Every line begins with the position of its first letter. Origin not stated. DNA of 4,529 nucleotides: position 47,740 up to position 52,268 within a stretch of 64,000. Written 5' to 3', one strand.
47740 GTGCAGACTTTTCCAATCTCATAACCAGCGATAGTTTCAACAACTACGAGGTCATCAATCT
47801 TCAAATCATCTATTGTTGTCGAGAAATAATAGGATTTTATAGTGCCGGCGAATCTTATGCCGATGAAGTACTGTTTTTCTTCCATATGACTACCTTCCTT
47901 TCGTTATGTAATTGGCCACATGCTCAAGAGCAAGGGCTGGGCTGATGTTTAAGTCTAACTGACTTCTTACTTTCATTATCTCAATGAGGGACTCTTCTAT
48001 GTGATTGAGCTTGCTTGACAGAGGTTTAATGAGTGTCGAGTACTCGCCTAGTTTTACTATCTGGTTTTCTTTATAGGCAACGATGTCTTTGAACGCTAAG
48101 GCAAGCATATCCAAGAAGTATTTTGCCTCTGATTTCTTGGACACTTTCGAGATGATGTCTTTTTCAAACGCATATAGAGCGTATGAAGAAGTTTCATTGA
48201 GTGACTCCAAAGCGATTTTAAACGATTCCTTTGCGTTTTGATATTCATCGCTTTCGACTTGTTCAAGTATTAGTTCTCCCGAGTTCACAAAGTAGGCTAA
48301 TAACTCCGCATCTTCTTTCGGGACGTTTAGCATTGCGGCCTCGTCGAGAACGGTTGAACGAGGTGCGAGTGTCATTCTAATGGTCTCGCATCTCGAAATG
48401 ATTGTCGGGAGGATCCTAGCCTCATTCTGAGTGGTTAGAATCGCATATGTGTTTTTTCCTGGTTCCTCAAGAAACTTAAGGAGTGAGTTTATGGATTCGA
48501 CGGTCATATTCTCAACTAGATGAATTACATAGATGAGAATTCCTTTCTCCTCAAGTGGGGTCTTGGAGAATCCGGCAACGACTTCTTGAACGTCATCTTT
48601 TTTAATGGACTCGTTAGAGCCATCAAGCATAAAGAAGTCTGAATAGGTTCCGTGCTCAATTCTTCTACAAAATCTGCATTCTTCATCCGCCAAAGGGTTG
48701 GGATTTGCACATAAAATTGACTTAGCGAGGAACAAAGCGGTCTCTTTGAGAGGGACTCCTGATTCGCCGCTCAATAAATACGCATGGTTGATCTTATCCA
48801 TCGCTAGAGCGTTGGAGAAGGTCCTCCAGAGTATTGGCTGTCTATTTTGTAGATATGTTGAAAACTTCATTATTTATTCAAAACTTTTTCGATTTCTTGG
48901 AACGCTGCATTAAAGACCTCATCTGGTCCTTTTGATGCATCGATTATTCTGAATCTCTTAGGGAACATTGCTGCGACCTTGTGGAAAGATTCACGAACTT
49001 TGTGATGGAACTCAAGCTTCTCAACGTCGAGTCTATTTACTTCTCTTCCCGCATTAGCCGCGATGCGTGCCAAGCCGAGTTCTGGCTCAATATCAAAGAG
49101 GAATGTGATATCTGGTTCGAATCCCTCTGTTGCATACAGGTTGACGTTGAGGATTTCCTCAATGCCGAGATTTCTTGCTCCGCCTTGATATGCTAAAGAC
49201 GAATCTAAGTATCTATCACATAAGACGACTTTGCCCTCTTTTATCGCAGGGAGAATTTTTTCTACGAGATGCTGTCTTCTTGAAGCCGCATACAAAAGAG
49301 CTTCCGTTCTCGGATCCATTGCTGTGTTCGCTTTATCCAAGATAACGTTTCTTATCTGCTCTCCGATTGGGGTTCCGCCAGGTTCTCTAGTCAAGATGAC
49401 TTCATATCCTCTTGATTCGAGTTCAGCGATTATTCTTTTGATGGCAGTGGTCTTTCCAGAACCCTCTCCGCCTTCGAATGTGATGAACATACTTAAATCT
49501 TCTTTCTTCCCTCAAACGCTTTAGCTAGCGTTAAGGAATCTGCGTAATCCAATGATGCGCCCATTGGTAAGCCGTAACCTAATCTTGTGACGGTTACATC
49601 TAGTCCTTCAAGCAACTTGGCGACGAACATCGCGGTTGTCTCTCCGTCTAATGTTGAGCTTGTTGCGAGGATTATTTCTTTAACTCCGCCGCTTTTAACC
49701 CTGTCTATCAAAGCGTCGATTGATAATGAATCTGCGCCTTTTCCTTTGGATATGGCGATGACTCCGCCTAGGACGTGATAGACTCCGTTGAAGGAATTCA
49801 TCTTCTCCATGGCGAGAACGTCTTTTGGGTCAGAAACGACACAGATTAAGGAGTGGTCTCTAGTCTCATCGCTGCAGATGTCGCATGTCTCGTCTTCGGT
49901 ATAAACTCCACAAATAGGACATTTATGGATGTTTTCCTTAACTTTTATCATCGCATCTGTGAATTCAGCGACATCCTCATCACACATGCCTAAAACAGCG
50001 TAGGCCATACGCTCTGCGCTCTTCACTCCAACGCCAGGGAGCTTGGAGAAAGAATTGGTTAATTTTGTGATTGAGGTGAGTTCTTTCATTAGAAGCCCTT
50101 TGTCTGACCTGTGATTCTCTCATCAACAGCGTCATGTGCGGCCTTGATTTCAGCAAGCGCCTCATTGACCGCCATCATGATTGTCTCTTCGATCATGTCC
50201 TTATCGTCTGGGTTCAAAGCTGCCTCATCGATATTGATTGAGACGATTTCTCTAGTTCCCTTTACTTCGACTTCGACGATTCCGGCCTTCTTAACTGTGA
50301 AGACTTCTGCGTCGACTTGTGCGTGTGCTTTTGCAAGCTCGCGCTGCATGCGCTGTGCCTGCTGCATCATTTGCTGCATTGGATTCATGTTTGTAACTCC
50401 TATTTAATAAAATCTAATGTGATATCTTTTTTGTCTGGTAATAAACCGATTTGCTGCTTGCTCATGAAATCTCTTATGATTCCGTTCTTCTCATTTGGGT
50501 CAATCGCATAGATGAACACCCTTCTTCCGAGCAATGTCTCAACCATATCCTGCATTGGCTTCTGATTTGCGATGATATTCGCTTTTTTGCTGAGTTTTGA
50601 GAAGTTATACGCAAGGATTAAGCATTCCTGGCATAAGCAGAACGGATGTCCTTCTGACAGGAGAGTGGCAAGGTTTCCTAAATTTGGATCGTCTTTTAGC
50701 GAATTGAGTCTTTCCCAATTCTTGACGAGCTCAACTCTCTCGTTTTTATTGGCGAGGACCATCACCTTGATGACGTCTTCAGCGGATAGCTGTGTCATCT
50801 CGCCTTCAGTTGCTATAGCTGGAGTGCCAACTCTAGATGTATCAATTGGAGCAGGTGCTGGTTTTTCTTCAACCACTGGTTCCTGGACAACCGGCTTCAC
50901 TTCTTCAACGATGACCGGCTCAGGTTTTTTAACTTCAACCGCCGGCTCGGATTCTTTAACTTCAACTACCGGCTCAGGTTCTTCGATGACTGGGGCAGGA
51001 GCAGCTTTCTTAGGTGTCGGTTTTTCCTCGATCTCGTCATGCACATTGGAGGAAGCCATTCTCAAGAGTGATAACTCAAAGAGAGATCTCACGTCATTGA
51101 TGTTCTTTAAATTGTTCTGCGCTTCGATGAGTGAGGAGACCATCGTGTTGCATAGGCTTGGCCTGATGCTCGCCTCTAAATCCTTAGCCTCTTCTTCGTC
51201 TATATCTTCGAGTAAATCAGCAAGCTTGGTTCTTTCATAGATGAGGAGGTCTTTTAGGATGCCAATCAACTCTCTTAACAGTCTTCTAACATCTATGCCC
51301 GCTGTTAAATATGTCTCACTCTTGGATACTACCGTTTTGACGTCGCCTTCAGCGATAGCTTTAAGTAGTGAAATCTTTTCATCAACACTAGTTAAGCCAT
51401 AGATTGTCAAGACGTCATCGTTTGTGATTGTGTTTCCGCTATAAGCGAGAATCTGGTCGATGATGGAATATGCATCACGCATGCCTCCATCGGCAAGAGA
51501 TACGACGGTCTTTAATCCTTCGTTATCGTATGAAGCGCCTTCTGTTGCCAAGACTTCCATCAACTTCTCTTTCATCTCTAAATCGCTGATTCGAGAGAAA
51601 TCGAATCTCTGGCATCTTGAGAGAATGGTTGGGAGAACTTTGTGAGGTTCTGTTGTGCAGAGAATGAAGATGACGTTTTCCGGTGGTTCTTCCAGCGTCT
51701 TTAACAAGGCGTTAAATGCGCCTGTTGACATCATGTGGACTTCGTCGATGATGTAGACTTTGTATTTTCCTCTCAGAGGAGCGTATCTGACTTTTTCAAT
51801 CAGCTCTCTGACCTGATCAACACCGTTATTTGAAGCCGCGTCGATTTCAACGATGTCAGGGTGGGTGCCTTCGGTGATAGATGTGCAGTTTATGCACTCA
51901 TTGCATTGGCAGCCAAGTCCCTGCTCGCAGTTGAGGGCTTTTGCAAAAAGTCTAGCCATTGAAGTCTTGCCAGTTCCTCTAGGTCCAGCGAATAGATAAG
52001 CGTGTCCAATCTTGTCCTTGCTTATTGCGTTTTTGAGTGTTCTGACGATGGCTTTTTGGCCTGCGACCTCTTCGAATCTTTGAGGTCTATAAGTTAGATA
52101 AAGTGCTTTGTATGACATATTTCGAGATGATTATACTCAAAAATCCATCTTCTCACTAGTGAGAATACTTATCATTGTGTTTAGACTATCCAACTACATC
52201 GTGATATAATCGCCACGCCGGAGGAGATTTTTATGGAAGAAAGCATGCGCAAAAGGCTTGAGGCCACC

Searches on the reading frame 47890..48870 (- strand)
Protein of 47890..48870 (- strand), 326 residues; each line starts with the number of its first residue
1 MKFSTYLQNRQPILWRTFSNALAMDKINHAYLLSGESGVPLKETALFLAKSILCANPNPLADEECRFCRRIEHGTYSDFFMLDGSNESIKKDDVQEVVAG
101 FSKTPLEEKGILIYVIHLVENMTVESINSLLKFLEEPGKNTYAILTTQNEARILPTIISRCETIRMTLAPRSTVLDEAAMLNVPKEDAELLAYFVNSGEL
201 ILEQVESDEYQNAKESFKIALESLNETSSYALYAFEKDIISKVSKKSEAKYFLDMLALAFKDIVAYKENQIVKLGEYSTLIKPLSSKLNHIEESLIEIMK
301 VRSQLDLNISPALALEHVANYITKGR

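Call 19: search_protein_families(library=pfam, proteins=[window:47890-48870:-], max_evalue=0.001)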
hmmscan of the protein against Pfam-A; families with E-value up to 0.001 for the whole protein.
window:47890-48870:- (326 aa): 1 family
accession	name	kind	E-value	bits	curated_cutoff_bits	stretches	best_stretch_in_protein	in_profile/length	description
PF13177.12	DNA_pol3_delta2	-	1.9e-47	161.7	27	1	11-166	2-157/161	DNA polymerase III, delta subunit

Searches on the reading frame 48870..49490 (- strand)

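Call 19: search_protein_families(library=pfam, proteins=[window:48870-49490:-], max_evalue=0.001)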
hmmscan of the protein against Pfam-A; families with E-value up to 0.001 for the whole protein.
window:48870-49490:- (206 aa): 4 families
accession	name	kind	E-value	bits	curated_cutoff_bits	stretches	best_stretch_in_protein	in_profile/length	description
PF02223.23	Thymidylate_kin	-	5.7e-55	186.3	27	1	5-194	1-183/185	Thymidylate kinase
PF13521.12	AAA_28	-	5.9e-07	30.3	27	1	3-103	2-91/164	AAA domain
PF13401.12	AAA_22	-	0.00031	21.5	27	1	2-86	7-82/130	AAA domain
PF03205.20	MobB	-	0.00093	19.5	26.6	0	3-32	2-31/133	Molybdopterin guanine dinucleotide synthesis protein B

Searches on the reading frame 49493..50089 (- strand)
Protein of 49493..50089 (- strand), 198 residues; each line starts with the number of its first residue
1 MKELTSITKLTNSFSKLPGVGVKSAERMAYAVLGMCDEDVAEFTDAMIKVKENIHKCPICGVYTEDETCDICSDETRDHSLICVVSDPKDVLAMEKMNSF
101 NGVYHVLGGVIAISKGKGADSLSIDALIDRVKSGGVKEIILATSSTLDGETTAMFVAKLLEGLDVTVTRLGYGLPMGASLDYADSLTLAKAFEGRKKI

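Call 19: search_protein_families(library=pfam, proteins=[window:49493-50089:-], max_evalue=0.001)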
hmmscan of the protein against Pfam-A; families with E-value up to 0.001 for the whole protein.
window:49493-50089:- (198 aa): 5 families
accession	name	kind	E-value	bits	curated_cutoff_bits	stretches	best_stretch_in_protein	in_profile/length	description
PF13662.12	Toprim_4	-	2.1e-21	76.4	25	1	81-170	2-84/85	Toprim domain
PF21175.2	RecR_C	-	6.8e-12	45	22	1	173-196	1-24/24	RecR, C-terminal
PF21176.3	RecR_HhH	-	7e-12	45.4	27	1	7-49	1-43/45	RecR, helix-hairpin-helix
PF01751.28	Toprim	-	2.5e-09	37.6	23.1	1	82-165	2-91/96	Toprim domain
PF02132.21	RecR_ZnF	-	6.2e-06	26.3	22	1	54-74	1-21/21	RecR, Cys4-zinc finger domain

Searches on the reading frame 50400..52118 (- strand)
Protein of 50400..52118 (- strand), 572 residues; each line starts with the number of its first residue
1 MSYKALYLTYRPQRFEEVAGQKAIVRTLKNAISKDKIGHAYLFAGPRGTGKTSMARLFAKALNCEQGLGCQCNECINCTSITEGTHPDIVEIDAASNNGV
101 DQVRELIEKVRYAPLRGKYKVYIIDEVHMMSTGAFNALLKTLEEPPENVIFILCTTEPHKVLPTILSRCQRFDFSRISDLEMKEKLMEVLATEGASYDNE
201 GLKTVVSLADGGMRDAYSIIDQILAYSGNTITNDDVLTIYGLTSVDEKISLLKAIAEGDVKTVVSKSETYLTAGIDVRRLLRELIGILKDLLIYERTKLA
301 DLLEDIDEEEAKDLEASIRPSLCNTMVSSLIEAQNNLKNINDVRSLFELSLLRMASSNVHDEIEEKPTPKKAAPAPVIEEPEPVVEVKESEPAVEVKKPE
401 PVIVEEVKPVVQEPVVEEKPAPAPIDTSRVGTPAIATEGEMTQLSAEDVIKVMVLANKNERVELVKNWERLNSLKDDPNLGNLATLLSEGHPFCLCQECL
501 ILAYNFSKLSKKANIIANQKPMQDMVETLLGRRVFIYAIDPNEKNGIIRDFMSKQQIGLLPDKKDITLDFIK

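Call 19: search_protein_families(library=pfam, proteins=[window:50400-52118:-], max_evalue=0.001)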
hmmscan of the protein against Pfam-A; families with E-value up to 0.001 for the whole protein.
window:50400-52118:- (572 aa): 14 families
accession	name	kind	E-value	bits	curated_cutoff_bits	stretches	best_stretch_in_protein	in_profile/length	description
PF13177.12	DNA_pol3_delta2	-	9.5e-53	178.9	27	1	20-177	1-160/161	DNA polymerase III, delta subunit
PF00004.35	AAA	-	2.9e-14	54.1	21.2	1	42-172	2-126/131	ATPase family associated with various cellular activities (AAA)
PF12169.13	DNA_pol3_gamma3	-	6.7e-12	45.8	24.4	1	231-358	1-132/143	DNA polymerase III subunits gamma and tau domain III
PF22608.2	DNAX_ATPase_lid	-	5.7e-10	39.3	27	1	183-228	3-48/49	DNA polymerase III clamp loader subunit, ATPase lid domain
PF07728.20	AAA_5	-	2.7e-08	34.4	22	1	42-144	3-92/139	AAA domain (dynein-related subfamily)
PF13401.12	AAA_22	-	1e-06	29.5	27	1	42-156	9-123/130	AAA domain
PF13191.12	AAA_16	-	9.7e-06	26.6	32.6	1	18-95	2-85/167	AAA ATPase domain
PF05496.18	RuvB_N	-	1.9e-05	24.9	27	1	11-65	2-60/159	Holliday junction DNA helicase RuvB P-loop domain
PF13604.12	AAA_30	-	2.2e-05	24.7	27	1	41-152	21-122/191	AAA domain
PF06068.19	TIP49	-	5.5e-05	22.9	23.8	0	29-63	40-75/347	TIP49 P-loop domain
PF07724.20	AAA_2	-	9.9e-05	22.9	27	1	41-144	6-101/166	AAA domain (Cdc48 subfamily)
PF13173.12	AAA_14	-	0.0003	21.3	27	1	40-152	4-94/129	AAA domain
PF12775.13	AAA_7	-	0.00035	20.6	25.8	0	38-135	33-117/181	P-loop containing dynein motor region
PF04851.21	ResIII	-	0.00045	20.6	22.5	0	20-63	7-48/164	Type III restriction enzyme, res subunit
